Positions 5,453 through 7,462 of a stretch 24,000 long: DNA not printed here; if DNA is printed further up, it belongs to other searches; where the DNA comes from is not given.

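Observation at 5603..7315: Family-5 ABC substrate-binding protein that looks circularly permuted, with a new signal peptide and a new C-terminal membrane anchor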

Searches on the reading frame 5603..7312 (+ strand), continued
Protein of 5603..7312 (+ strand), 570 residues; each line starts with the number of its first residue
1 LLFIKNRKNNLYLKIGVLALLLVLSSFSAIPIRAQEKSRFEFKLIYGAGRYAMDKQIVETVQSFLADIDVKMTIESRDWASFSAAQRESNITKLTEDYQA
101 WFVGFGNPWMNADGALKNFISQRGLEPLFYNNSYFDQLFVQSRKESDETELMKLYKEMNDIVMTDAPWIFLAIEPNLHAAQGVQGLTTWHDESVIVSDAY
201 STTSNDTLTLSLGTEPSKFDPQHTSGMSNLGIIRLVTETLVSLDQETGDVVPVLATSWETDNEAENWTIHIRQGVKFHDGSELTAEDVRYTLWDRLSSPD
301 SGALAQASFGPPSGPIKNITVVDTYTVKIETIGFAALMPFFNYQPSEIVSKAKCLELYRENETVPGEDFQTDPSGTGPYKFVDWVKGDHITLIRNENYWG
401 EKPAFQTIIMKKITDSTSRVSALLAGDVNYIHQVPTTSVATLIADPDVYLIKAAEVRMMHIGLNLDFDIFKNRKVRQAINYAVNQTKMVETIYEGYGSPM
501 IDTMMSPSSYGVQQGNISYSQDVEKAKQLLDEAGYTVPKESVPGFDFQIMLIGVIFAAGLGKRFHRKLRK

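Call 32: predict_structure(alignment_id=A1)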
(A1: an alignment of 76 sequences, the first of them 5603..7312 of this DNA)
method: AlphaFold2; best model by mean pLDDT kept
length: 570 residues; sequences in the alignment: 76
mean_pLDDT: 71.7   pTM: 0.63
mean pLDDT of the five models: 71.7, 70.5, 70.5, 69.7, 67.7
residues with pLDDT >= 90: 239; 70-90: 93; 50-70: 78; < 50: 160
segments of 3 or more residues with pLDDT < 50: 1-6, 25-42, 47-53, 88-148, 150-152, 154-200, 554-570
pLDDT, mean of each block of 10 residues (from residue 1): 43 77 52 37 48 51 57 58 50 33 31 37 31 37 44 40 31 36 28 38 86 91 85 95 86 98 97 98 99 96 93 95 99 94 96 93 83 96 96 97 95 94 96 91 94 75 86 92 89 84 66 64 93 77 67 48 42
secondary structure, 60 per line:
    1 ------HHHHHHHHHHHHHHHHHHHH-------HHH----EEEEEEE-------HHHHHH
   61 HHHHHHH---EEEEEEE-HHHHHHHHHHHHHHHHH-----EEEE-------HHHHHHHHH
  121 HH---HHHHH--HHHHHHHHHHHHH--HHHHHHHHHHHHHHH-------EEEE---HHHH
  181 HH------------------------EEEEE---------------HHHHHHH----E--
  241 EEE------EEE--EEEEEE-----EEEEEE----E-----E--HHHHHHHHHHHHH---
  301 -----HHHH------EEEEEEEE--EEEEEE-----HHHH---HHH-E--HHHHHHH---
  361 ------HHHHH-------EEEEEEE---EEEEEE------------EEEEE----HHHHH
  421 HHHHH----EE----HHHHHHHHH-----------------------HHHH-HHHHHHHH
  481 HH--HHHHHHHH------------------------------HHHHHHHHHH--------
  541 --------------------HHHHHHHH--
elements in order: H7-26 E41-47 H55-67 E71-77 H79-95 E101-104 H112-122 H126-130 H133-145 H148-162 E170-173 H177-182 E207-211 H227-233 E241-243 E250-252 E255-260 E266-271 H285-297 H306-309 E316-323 E326-331 H337-340 H351-357 H367-371 E379-385 E389-394 E407-411 H416-425 H436-444 H468-471 H473-482 H485-492 H523-532 H561-568

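Call 38: search_protein_representatives(protein=window:5603-7312:+)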
Query: 570 residues. Proteins with E-value up to 0.001 (for the whole library): 61574; up to 1e-10: 29153; up to 1e-30: 2491. The best 150 are listed.
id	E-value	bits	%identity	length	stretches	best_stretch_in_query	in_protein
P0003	0.0e+00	1071.9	82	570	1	4-570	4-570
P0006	6.4e-220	747.8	66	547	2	202-537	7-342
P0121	2.9e-95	336.4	41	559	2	205-536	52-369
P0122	7.1e-88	312.0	40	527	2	207-535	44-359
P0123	9.3e-78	278.6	37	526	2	205-536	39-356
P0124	4.3e-66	240.1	31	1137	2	207-536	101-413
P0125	6.1e-65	236.3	35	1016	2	235-536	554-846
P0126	1.8e-63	231.4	27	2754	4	200-534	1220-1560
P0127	3.3e-63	230.6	32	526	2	202-536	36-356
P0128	8.7e-62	225.9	34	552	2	203-538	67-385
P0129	8.1e-61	222.7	33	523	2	202-536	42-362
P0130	8.3e-61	222.7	33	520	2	205-535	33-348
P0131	1.1e-60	222.3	33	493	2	204-536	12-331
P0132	3.2e-60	220.8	39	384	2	207-536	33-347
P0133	3.7e-60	220.5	32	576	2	205-535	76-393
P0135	5.4e-60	220.0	33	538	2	39-466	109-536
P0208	9.2e-49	182.9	29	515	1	19-531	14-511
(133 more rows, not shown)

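Call 42: list_cluster_members(proteins=[P0208, P0135, P0125, P0001, P0003, P0005])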
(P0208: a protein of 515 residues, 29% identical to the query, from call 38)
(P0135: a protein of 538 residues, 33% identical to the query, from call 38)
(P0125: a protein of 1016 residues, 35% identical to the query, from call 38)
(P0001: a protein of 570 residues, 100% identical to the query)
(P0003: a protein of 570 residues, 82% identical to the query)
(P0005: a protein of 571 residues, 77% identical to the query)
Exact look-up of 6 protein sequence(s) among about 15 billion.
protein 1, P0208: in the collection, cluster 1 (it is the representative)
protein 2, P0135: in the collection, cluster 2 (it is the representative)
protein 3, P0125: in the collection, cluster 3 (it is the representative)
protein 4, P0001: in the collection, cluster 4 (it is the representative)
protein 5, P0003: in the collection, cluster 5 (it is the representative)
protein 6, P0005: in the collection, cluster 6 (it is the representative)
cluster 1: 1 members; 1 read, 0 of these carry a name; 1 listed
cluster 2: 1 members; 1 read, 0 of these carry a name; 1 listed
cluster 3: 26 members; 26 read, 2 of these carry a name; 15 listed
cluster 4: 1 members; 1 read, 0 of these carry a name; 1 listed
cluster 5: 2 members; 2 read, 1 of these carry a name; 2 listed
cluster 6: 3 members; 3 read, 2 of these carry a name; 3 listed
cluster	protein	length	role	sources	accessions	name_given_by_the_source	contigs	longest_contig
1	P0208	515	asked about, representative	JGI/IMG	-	-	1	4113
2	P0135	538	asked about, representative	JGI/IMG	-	-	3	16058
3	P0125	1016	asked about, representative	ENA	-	-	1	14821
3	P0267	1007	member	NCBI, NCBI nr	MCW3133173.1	MAG: ABC transporter substrate-binding protein, partial [Methanophagales archaeon] | ABC transporter substrate-binding protein [Methanophagales archaeon]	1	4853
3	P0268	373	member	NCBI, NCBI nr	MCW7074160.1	MAG: ABC transporter substrate-binding protein, partial [Methanophagales archaeon] | ABC transporter substrate-binding protein [Methanophagales archaeon]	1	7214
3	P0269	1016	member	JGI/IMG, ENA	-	-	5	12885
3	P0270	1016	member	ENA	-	-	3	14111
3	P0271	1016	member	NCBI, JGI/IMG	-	-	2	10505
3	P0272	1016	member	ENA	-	-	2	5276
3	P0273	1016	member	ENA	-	-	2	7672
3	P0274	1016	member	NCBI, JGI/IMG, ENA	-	-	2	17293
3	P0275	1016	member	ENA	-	-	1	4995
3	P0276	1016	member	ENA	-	-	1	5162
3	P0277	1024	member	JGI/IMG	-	-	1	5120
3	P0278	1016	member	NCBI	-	-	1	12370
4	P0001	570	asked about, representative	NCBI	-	-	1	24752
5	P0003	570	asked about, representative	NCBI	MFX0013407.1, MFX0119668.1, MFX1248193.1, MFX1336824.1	MAG: ABC transporter substrate-binding protein [Promethearchaeota archaeon]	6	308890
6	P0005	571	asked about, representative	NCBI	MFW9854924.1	MAG: ABC transporter substrate-binding protein [Candidatus Thorarchaeota archaeon]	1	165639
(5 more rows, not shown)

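Call 43: find_encoding_contigs(protein=P0208, flank=6000, max_places=3)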
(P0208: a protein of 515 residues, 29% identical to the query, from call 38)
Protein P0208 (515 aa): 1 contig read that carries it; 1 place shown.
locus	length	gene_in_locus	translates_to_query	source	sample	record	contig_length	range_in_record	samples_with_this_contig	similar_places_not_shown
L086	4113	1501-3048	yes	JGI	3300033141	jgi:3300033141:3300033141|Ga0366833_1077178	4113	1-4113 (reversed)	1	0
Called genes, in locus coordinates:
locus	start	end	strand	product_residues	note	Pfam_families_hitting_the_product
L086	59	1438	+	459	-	PF00072:Response_reg, PF00158:Sigma54_activat, PF14532:Sigma54_activ_2, PF07728:AAA_5, PF25601:AAA_lid_14, PF02954:HTH_8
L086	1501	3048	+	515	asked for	PF00496:SBP_bac_5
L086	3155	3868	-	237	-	PF00535:Glycos_transf_2, PF13641:Glyco_tranf_2_3 (weak)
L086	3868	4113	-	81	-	?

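Call 44: find_encoding_contigs(protein=P0135, flank=8000, max_places=3)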
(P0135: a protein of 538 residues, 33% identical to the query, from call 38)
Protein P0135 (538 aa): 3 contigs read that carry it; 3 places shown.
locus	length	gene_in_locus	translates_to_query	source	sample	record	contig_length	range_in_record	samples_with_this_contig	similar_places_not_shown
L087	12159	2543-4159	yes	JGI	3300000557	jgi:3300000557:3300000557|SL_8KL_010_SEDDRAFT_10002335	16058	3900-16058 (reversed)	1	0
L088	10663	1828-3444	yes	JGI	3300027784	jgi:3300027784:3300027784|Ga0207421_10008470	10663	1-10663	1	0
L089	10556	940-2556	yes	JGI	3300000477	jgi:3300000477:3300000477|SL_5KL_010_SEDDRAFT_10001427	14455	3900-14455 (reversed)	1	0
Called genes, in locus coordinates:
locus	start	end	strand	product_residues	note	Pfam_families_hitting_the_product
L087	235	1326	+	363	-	-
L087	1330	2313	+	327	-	PF01869:BcrAD_BadFG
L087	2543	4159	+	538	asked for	PF00496:SBP_bac_5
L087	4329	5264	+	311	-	PF19300:BPD_transp_1_N, PF00528:BPD_transp_1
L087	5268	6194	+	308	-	PF12911:OppC_N, PF00528:BPD_transp_1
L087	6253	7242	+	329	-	PF00005:ABC_tran, PF13304:AAA_21, PF08352:oligo_HPY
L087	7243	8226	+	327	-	PF00005:ABC_tran, PF08352:oligo_HPY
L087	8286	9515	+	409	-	PF01546:Peptidase_M20, PF07687:M20_dimer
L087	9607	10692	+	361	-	PF09989:DUF2229 (faint), PF06050:HGD-D (weak)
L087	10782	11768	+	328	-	PF01207:Dus, PF00977:His_biosynth (weak)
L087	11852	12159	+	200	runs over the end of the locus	-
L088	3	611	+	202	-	?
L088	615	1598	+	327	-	PF01869:BcrAD_BadFG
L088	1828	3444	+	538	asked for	PF00496:SBP_bac_5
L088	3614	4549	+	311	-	PF19300:BPD_transp_1_N, PF00528:BPD_transp_1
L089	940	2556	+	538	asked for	PF00496:SBP_bac_5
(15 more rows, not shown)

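Call 45: predict_structure(alignment_id=A2)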
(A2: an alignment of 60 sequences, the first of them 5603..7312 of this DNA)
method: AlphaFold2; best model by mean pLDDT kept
length: 570 residues; sequences in the alignment: 60
mean_pLDDT: 86.7   pTM: 0.82
mean pLDDT of the five models: 86.7, 86.5, 85.7, 85.6, 84.9
residues with pLDDT >= 90: 334; 70-90: 164; 50-70: 48; < 50: 24
segments of 3 or more residues with pLDDT < 50: 1-10, 24-34, 568-570
pLDDT, mean of each block of 10 residues (from residue 1): 41 57 48 67 91 92 98 93 79 71 86 89 70 94 93 97 97 94 86 81 87 79 82 91 84 97 96 98 98 92 86 90 98 92 93 90 73 93 90 95 92 91 96 92 95 90 93 98 98 94 91 94 98 91 68 78 53
secondary structure, 60 per line:
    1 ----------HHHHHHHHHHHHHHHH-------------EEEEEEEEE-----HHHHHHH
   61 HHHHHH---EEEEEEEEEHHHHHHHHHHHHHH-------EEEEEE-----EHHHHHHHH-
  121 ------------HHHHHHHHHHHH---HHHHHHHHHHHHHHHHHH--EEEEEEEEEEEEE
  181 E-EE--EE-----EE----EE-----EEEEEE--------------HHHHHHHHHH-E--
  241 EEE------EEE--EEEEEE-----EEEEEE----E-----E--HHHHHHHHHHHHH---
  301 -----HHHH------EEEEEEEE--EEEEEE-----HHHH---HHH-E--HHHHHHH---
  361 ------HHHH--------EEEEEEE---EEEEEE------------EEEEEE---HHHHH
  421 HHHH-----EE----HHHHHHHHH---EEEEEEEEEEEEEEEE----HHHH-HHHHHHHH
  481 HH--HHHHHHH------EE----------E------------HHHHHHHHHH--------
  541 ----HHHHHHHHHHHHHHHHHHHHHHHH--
elements in order: H11-26 E40-48 H54-66 E70-78 H79-92 E100-105 H112-119 H133-144 H148-165 E168-181 E207-212 H227-236 E241-243 E250-252 E255-260 E266-271 H285-297 H306-309 E316-323 E326-331 H337-340 H351-357 H367-370 E379-385 E389-394 E407-412 H416-424 H436-444 E448-463 H468-471 H473-482 H485-491 H523-532 H545-568

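Call 48: fold_search(model_id=the predicted structure, library=pdb)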
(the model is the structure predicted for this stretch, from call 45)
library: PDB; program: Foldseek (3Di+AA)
matches with E <= 10: 1254; with E <= 0.001: 166
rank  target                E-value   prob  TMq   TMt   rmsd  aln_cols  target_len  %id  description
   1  6ofq_A                3.2e-24  1.00  0.47  0.52   4.4       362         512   27  ABC transporter-associated periplasmic binding protein DppA from Helicobacter pylori in complex with peptide STSA (released 2019-08-21)
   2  1uqw_A                2.8e-22  1.00  0.50  0.58   3.0       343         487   24  Crystal structure of yliB protein from escherichia coi (released 2003-10-22)
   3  4oet_A                2.1e-21  1.00  0.49  0.56   2.4       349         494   24  Crystal structure of NikZ from Campylobacter jejuni, unliganded form (released 2014-10-01)
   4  8ch2                  2.1e-21  1.00  0.44  0.52  10.2       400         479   24  PBP AccA from A. vitis S4 in complex with L-arabinose-2-phosphate (A2P) (released 2024-01-24)
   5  4ze8_A                4.7e-21  1.00  0.47  0.54  10.0       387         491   27  PBP AccA from A. tumefaciens C58 (released 2015-08-19)
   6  4ze9_A                5.0e-21  1.00  0.45  0.52   4.0       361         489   27  Se-PBP AccA from A. tumefaciens C58 in complex with agrocinopine A (released 2015-08-19)
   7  4ra1                  5.0e-21  1.00  0.43  0.50  10.0       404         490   26  PBP AccA from A. tumefaciens C58 in complex with D-Glucose-2-phosphate (released 2015-08-19)
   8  5yyb_A                5.3e-21  1.00  0.46  0.54   4.0       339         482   27  Crystal structure of Sialic acid Binding protein from Haemophilus ducreyi with Neu5Gc (released 2018-10-24)
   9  3m8u                  5.6e-21  1.00  0.50  0.56   3.5       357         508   27  Crystal structure of glutathione-binding protein A (GbpA) from Haemophilus parasuis SH0165 in complex with glutathione d (released 2010-07-14)
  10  8c6r                  5.6e-21  1.00  0.47  0.54  11.2       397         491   25  PBP AccA from A. tumefaciens Bo542 in apoform 4 (released 2024-01-24)
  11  4oeu_A                9.7e-21  1.00  0.46  0.53   3.7       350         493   23  Crystal structure of NikZ from Campylobacter jejuni in complex with Ni(L-His) (released 2014-10-01)
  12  8c6u                  9.7e-21  1.00  0.47  0.54  11.1       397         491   25  PBP AccA-G145YG440Q mutant from A. tumefaciens Bo542 in apoform 4 (released 2024-01-24)
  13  6i7w                  1.0e-20  1.00  0.43  0.50   9.3       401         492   26  Structure of the periplasmic binding protein (PBP) AccA in complex with 2-glucose-2-O-lactic acid phosphate (G2LP) from  (released 2019-01-23)
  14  5u4o                  1.2e-20  1.00  0.48  0.57   3.5       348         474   25  A 2.05A X-Ray Structureof A Bacterial Extracellular Solute-binding Protein, family 5 for Bacillus anthracis str. Ames (released 2017-03-08)
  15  1dpe                  1.2e-20  1.00  0.45  0.50   5.8       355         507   25  DIPEPTIDE-BINDING PROTEIN (released 1996-08-17)
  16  6hlx                  1.3e-20  1.00  0.48  0.55   3.0       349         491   29  Structure of the PBP AgaA in complex with agropinic acid from A.tumefacien R10 (released 2018-12-26)
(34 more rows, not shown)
